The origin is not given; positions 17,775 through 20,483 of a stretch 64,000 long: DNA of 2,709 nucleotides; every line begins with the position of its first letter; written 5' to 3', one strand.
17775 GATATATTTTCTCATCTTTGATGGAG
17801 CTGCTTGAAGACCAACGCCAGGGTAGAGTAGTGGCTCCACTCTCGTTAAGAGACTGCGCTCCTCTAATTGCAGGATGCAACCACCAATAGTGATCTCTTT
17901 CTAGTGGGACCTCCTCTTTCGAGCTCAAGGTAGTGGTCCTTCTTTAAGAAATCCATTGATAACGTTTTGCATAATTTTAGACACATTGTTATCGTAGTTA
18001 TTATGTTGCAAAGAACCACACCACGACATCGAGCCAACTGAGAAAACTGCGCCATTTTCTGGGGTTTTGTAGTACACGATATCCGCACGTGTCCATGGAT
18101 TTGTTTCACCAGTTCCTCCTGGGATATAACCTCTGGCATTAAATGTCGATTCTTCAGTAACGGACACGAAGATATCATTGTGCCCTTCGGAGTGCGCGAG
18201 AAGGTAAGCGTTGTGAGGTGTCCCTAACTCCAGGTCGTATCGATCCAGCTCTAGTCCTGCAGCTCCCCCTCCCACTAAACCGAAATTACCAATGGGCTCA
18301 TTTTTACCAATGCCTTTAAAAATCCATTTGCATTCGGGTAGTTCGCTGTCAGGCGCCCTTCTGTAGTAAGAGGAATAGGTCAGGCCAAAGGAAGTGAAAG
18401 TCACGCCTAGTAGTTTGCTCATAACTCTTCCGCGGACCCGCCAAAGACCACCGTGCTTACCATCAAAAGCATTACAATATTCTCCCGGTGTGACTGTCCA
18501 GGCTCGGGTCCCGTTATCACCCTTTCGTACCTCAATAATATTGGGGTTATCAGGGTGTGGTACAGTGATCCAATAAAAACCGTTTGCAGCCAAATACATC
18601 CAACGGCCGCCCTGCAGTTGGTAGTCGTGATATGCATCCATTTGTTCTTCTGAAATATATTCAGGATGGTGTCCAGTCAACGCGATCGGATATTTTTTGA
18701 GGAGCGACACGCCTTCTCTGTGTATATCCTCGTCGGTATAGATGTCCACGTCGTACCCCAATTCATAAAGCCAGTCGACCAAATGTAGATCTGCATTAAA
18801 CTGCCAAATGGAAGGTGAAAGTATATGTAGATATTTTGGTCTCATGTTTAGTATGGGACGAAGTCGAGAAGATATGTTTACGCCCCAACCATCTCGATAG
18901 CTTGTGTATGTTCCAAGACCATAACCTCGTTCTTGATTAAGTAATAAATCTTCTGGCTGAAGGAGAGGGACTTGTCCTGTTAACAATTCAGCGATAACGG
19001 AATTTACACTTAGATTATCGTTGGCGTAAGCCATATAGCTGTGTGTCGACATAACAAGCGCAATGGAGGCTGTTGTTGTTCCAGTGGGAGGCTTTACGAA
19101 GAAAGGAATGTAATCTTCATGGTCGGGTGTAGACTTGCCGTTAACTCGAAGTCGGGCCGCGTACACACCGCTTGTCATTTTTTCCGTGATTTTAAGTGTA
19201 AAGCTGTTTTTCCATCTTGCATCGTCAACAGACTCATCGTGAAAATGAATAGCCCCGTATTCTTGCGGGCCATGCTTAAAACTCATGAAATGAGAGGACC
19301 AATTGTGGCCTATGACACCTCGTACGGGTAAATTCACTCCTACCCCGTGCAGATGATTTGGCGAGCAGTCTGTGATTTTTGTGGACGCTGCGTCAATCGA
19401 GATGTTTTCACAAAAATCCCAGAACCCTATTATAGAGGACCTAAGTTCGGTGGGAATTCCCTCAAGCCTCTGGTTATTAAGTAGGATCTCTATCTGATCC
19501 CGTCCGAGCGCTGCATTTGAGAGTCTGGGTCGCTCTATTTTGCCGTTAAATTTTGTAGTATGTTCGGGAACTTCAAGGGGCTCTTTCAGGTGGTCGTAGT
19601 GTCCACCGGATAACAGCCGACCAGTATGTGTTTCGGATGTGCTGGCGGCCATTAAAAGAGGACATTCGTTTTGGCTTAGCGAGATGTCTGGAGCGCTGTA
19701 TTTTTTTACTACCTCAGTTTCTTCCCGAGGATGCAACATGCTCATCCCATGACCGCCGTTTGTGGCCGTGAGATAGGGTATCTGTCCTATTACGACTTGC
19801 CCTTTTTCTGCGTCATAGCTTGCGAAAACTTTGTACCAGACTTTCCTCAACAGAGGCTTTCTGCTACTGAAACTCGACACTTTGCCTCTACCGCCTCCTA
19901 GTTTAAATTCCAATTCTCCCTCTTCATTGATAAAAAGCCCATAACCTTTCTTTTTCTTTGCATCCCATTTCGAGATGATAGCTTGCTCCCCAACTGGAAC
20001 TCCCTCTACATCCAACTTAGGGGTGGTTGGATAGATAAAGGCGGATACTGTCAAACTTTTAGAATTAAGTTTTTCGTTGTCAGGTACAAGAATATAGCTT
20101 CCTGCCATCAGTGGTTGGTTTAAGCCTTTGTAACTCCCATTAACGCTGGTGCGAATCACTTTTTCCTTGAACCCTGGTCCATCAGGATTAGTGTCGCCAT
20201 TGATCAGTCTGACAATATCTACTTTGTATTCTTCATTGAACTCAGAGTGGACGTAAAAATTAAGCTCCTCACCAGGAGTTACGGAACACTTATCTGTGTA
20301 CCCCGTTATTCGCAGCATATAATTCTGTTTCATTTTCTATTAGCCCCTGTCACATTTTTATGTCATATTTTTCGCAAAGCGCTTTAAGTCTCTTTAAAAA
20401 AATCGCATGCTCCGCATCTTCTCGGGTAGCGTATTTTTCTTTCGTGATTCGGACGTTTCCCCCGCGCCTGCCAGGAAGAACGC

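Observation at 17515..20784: Dimethylformamidase-like heteromeric amidohydrolase locus 1, with small-subunit-like ORFs on both sides of the large subunit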

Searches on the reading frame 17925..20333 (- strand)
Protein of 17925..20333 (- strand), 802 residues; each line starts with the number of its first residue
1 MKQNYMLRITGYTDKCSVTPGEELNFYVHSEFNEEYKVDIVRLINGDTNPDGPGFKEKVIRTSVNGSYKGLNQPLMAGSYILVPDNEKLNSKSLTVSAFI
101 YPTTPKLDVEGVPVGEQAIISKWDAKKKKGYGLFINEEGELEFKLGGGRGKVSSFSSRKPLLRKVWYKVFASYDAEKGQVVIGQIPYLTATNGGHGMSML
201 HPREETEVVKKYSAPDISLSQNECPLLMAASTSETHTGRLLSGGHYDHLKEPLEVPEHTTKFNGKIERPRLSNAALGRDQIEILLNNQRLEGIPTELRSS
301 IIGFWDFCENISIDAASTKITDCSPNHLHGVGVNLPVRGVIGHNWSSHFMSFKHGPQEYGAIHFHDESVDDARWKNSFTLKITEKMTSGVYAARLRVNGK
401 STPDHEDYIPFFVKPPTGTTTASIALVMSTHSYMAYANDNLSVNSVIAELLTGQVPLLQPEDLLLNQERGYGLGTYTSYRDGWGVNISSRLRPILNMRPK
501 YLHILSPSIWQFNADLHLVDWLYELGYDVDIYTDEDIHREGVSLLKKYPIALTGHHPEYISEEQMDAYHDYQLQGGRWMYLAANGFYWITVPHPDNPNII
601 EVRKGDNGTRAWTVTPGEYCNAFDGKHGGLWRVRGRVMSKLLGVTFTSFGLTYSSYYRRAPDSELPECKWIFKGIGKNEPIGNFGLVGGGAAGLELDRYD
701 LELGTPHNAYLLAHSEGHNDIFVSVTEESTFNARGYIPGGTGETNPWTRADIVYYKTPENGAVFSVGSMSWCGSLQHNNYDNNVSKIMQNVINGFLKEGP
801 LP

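Call 4: search_protein_families(library=pfam, proteins=[window:17925-20333:-], max_evalue=0.1)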
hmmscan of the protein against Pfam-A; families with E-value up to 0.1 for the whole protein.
window:17925-20333:- (802 aa): 3 families
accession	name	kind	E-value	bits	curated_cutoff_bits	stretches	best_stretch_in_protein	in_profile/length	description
PF20254.3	DMFA2_C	-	1e-87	295.4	27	1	340-782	4-374/374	N,N-dimethylformamidase beta subunit-like, C-terminal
PF13385.13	Laminin_G_3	-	1.4e-09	38.7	27.6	1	78-180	4-95/151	Concanavalin A-like lectin/glucanases superfamily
PF16151.10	DUF4859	-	0.024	15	22.6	0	713-770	43-97/120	Domain of unknown function (DUF4859)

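Call 5: search_solved_structures(query=window:17925-20333:-, max_evalue=0.01, show_alignments=1)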
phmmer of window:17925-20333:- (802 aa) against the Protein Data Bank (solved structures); distinct sequences matched with E-value up to 0.01: 5.
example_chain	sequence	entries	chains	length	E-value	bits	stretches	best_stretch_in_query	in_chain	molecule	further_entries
6lvb_A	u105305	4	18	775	3.5e-172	577.7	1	8-802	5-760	N,N-dimethylformamidase large subunit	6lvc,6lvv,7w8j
6lve_A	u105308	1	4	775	2.2e-171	575.1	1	8-802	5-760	N,N-dimethylformamidase large subunit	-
6lvd_A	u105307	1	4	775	4.6e-171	574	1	8-802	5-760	N,N-dimethylformamidase large subunit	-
8i5a_A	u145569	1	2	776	1.4e-122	413.6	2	261-797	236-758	N-acetyl-(R)-beta-phenylalanine acylase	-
8huy_A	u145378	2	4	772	1.9e-122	413.2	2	261-797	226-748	Chains: A,B | N-acetyl-(R)-beta-phenylalanine acylase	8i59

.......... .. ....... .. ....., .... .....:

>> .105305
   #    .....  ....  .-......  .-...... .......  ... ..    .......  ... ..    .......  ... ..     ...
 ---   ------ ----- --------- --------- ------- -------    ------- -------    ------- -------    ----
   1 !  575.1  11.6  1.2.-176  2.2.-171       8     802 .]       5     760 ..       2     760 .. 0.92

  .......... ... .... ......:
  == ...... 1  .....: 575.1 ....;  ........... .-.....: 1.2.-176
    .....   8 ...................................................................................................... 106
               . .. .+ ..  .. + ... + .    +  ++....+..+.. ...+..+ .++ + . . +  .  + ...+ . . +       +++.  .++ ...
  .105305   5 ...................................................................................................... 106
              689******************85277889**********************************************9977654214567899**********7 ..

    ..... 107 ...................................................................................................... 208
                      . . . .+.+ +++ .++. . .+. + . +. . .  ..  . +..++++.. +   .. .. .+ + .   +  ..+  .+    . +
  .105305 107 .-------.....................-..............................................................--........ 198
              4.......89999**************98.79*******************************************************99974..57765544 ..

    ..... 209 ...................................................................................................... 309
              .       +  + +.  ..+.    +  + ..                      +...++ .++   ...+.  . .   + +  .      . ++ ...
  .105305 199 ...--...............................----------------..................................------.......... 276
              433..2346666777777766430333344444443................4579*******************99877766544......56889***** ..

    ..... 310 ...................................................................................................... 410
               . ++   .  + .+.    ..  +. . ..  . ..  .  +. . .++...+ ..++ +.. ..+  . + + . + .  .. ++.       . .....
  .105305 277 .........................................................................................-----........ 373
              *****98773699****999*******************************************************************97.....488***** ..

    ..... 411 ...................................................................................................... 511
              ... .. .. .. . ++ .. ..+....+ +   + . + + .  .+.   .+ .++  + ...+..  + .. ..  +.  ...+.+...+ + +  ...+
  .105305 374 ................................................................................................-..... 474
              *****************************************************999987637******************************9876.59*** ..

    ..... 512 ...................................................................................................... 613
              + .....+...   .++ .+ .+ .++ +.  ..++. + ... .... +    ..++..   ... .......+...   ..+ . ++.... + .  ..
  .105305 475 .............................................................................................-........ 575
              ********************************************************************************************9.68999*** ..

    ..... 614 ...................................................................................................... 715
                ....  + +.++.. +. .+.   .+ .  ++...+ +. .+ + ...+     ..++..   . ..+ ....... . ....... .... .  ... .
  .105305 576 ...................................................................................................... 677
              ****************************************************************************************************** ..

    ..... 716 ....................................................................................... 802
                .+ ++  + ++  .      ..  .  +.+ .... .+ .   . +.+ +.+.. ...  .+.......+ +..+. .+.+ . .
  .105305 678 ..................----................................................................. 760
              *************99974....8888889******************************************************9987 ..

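Call 14: find_related_loci(query=window:17925-20333:-, collection=genome_contigs, flank=6000)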
Query window:17925-20333:- (802 aa) in genome_contigs; peptide patterns used: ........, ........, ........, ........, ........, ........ (x = any residue, [..] = any of these).
62 stretches matched a pattern; 34 encode a relative of the query (tblastn E <= 1e-3); 34 distinct loci.
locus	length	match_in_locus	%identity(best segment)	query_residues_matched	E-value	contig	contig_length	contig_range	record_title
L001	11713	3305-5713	88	1-802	0e+0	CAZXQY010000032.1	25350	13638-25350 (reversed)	MAG TPA_asm: uncultured Gammaproteobacteria bacterium isolate SRP077602_co4_580 genome assembly, contig: NODE_3196_lengt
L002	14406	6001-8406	78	1-802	0e+0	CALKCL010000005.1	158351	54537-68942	MAG: uncultured Gammaproteobacteria bacterium isolate S3_Bin_METABAT__63_1 genome assembly, contig: c_000000897556, whol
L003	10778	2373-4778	77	1-802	0e+0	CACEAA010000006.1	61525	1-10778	uncultured proteobacterium isolate AG-390-I23 genome assembly, contig: AG-390-I23_NODE_6, whole genome shotgun sequence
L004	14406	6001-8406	77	1-802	0e+0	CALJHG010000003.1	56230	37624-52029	MAG: uncultured Gammaproteobacteria bacterium isolate S4_Bin_METABAT__295_1 genome assembly, contig: c_000002745348, who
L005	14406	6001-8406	77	1-802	0e+0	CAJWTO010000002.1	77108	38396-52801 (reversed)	MAG TPA_asm: uncultured proteobacterium isolate ERR599094_bin.53_MetaBAT_v2.12.1_MAG genome assembly, contig: NODE_226_l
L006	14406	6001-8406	77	1-802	0e+0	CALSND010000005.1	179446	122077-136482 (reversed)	MAG: uncultured Gammaproteobacteria bacterium isolate A_MB167 genome assembly, contig: contig_16469_A_MB167, whole genom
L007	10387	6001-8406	76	1-802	0e+0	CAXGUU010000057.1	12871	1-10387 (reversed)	MAG TPA_asm: uncultured bacterium isolate ERR594338_binner13_Refined_124 genome assembly, contig: ERZ11848501.7379, whol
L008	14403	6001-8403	68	2-802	0e+0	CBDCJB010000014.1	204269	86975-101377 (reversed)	MAG: Gammaproteobacteria bacterium isolate 73aac9d3-0341-4cc4-bdea-3f58c6bb4f33 genome assembly, contig: contig_14, whol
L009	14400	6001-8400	68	3-802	0e+0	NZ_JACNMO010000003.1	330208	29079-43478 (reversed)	Roseobacter weihaiensis strain H9 Scaffold3_1, whole genome shotgun sequence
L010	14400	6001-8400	68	3-802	0e+0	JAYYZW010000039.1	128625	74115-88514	MAG: Pseudomonadota bacterium isolate XB_MAG1169 DB_MAG1169_0039, whole genome shotgun sequence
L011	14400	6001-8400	68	3-802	0e+0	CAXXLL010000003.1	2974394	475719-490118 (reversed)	MAG: Gammaproteobacteria bacterium isolate c3243a8b-db96-42cf-a016-84d8fe09dca8 genome assembly, contig: contig_3, whole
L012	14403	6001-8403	67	2-802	0e+0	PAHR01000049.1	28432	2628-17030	MAG: Pelagibacteraceae bacterium isolate NAT182 MHASMcontig_93182, whole genome shotgun sequence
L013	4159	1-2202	71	68-802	0e+0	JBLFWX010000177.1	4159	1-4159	MAG: Gammaproteobacteria bacterium isolate 3300053785_120 Ga0535658_0073030, whole genome shotgun sequence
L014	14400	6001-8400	70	3-802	0e+0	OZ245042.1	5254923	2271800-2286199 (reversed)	MAG: Rhodobiaceae bacterium isolate 4ee551db-ea5e-41c0-a69a-513653a794c3 genome assembly, chromosome: 1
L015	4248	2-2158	70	83-802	0e+0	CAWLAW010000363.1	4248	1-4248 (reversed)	MAG: Gammaproteobacteria bacterium isolate CB4_SCM.67 genome assembly, contig: Ga0302127_10017503, whole genome shotgun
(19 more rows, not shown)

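Call 40: search_protein_families(library=ncbifam, proteins=[window:17925-20333:-], max_evalue=0.001)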
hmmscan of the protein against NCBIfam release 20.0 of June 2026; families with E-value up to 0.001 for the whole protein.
window:17925-20333:- (802 aa): 0 families

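Call 48: search_dna_similar(query=window:17925-20333:-, collection=plasmids, mode=protein, max_rows=25)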
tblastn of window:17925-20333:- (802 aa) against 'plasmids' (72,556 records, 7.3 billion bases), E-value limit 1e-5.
Records with a match: 78; places in all: 79; records where one place covers at least 80% of the query: 60.
Best place of each record, by identity: 60-80% 2; <60% 76.
By first word of the organism name: Agrobacterium 25; Rhizobium 18; Rhodococcus 4; Aminobacter 3; Paracoccus 2; Ensifer 2; Roseomonas 2; Variovorax 2; Shinella 2; Halalkalicoccus 1; and 17 more.
By predicted mobility (MOB-suite, as given by PLSDB): conjugative 42; non-mobilizable 33; mobilizable 3.
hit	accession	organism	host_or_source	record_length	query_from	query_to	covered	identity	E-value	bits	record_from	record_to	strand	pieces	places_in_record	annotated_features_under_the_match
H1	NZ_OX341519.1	Aminobacter niigataensis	-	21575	2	802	100%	65.5%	0e+0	1099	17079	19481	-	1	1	N,N-dimethylformamidase beta subunit family domain-containing protein | hypothetical protein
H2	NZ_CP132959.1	Aminobacter niigataensis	cell culture,sediment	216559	2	802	100%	65.2%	0e+0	1082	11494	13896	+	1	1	N,N-dimethylformamidase beta subunit family domain-containing protein | hypothetical protein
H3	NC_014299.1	Halalkalicoccus jeotgali B3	-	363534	8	802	99%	43.5%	0e+0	597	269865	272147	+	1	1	N,N-dimethylformamidase beta subunit family domain-containing protein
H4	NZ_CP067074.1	Rhizobium sp. AB2/73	Phyla canescens,cell culture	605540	8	802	99%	40.5%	4e-160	523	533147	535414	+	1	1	LamG domain-containing protein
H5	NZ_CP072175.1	Rhizobium sp. AB2/73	Phyla canescens,cell culture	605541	8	802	99%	40.5%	4e-160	523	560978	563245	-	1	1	LamG domain-containing protein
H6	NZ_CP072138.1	Agrobacterium sp. S7/73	Phyla canescens,cell culture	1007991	8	802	99%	40.5%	4e-160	523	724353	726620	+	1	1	record has no annotation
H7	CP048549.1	Agrobacterium tumefaciens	walnut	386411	8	802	99%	40.4%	6e-159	520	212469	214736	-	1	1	LamG domain-containing protein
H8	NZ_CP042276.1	Agrobacterium tumefaciens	Juglans regia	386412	8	802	99%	40.4%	6e-159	520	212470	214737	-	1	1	N,N-dimethylformamidase beta subunit family domain-containing protein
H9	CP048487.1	Agrobacterium tumefaciens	walnut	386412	8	802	99%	40.4%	6e-159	520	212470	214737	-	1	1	LamG domain-containing protein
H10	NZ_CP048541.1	Agrobacterium tumefaciens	walnut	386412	8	802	99%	40.4%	6e-159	520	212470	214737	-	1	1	N,N-dimethylformamidase beta subunit family domain-containing protein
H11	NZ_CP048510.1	Agrobacterium tumefaciens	walnut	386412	8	802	99%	40.4%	6e-159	520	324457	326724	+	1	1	N,N-dimethylformamidase beta subunit family domain-containing protein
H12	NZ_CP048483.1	Agrobacterium tumefaciens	walnut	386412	8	802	99%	40.4%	6e-159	520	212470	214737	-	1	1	N,N-dimethylformamidase beta subunit family domain-containing protein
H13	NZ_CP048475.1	Agrobacterium tumefaciens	walnut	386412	8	802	99%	40.4%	6e-159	520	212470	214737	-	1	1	N,N-dimethylformamidase beta subunit family domain-containing protein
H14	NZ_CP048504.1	Agrobacterium tumefaciens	walnut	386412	8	802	99%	40.4%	6e-159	520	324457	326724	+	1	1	N,N-dimethylformamidase beta subunit family domain-containing protein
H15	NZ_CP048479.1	Agrobacterium tumefaciens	walnut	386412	8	802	99%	40.4%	6e-159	520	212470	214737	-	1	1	N,N-dimethylformamidase beta subunit family domain-containing protein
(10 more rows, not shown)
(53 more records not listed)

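Call 50: get_annotated_region(hit=H2, flank=7000)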
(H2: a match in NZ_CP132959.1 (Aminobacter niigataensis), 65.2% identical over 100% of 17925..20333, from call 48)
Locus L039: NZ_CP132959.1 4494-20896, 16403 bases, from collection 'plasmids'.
description: Aminobacter niigataensis strain DMFA1 plasmid p1, complete sequence
organism: Aminobacter niigataensis (NCBI taxid 83265)
taxonomy: Bacteria; Pseudomonadota; Alphaproteobacteria; Hyphomicrobiales; Phyllobacteriaceae; Aminobacter; Aminobacter niigataensis
host: -; source: cell culture,sediment; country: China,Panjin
typing (MOB-suite, as given by PLSDB): conjugative; relaxase MOBP,MOBP,MOBQ; mating-pair formation MPF_T
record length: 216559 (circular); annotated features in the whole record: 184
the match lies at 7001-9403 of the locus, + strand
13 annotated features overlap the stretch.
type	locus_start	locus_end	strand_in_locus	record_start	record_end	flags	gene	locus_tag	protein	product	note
CDS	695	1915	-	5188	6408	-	-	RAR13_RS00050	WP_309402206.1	ABC transporter substrate-binding protein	-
CDS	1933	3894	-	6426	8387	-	-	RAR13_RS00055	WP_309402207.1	ATP-binding protein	-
CDS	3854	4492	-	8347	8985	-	-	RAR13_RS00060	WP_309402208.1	response regulator transcription factor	GO:0000160 - phosphorelay signal transduction system [Evidence IEA]; GO:0006355 - regulation of DNA-templated ...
CDS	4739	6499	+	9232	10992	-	-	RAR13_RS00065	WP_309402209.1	flotillin domain-containing protein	-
CDS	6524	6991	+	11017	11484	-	-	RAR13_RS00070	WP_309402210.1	hypothetical protein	-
CDS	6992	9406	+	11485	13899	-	-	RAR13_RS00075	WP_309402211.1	N,N-dimethylformamidase beta subunit family domain-containing protein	-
CDS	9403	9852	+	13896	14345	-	-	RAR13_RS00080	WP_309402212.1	hypothetical protein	-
CDS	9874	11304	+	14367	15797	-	-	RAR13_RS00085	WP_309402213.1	ABC transporter substrate-binding protein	-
CDS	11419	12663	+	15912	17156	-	-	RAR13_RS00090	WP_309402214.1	ATP-binding cassette domain-containing protein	-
CDS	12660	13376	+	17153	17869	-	-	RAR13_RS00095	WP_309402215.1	ABC transporter ATP-binding protein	-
CDS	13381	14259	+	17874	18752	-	-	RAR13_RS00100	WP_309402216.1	branched-chain amino acid ABC transporter permease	GO:0015803 - branched-chain amino acid transport [Evidence IEA]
CDS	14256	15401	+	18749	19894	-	-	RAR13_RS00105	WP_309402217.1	branched-chain amino acid ABC transporter permease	GO:0015803 - branched-chain amino acid transport [Evidence IEA]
CDS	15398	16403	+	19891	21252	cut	-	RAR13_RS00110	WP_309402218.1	hypothetical protein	-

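Call 59: get_annotated_region(hit=H1, flank=8000)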
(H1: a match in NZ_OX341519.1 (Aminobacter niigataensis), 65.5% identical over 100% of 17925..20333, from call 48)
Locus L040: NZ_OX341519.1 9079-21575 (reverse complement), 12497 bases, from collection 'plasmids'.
description: Aminobacter niigataensis strain MD1 plasmid pcAMD1, complete sequence
organism: Aminobacter niigataensis (NCBI taxid 83265)
taxonomy: Bacteria; Pseudomonadota; Alphaproteobacteria; Hyphomicrobiales; Phyllobacteriaceae; Aminobacter; Aminobacter niigataensis
host: -; source: -; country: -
typing (MOB-suite, as given by PLSDB): non-mobilizable; mating-pair formation MPF_T
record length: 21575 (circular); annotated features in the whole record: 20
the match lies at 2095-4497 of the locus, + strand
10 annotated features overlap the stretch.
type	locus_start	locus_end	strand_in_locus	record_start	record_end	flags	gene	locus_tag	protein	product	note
CDS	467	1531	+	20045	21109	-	-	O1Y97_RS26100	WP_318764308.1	LuxR C-terminal-related transcriptional regulator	GO:0006355 - regulation of DNA-templated transcription [Evidence IEA]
CDS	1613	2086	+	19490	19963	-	-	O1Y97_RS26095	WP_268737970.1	hypothetical protein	-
CDS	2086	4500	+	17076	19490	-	-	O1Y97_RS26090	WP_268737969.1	N,N-dimethylformamidase beta subunit family domain-containing protein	-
CDS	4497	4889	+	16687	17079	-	-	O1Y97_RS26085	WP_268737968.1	hypothetical protein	-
CDS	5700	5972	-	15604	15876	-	-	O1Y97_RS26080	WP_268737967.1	Tn3 family transposase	GO:0006313 - DNA transposition [Evidence IEA]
CDS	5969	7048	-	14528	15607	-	-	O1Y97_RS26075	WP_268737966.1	IS5 family transposase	GO:0006313 - DNA transposition [Evidence IEA]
CDS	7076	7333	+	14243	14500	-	-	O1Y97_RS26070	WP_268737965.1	hypothetical protein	-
CDS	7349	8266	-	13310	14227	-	-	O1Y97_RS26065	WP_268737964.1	restriction endonuclease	GO:0009307 - DNA restriction-modification system [Evidence IEA]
CDS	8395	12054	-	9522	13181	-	traA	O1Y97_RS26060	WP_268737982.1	Ti-type conjugative transfer relaxase TraA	-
CDS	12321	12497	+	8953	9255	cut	-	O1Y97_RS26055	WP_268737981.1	mobilization protein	-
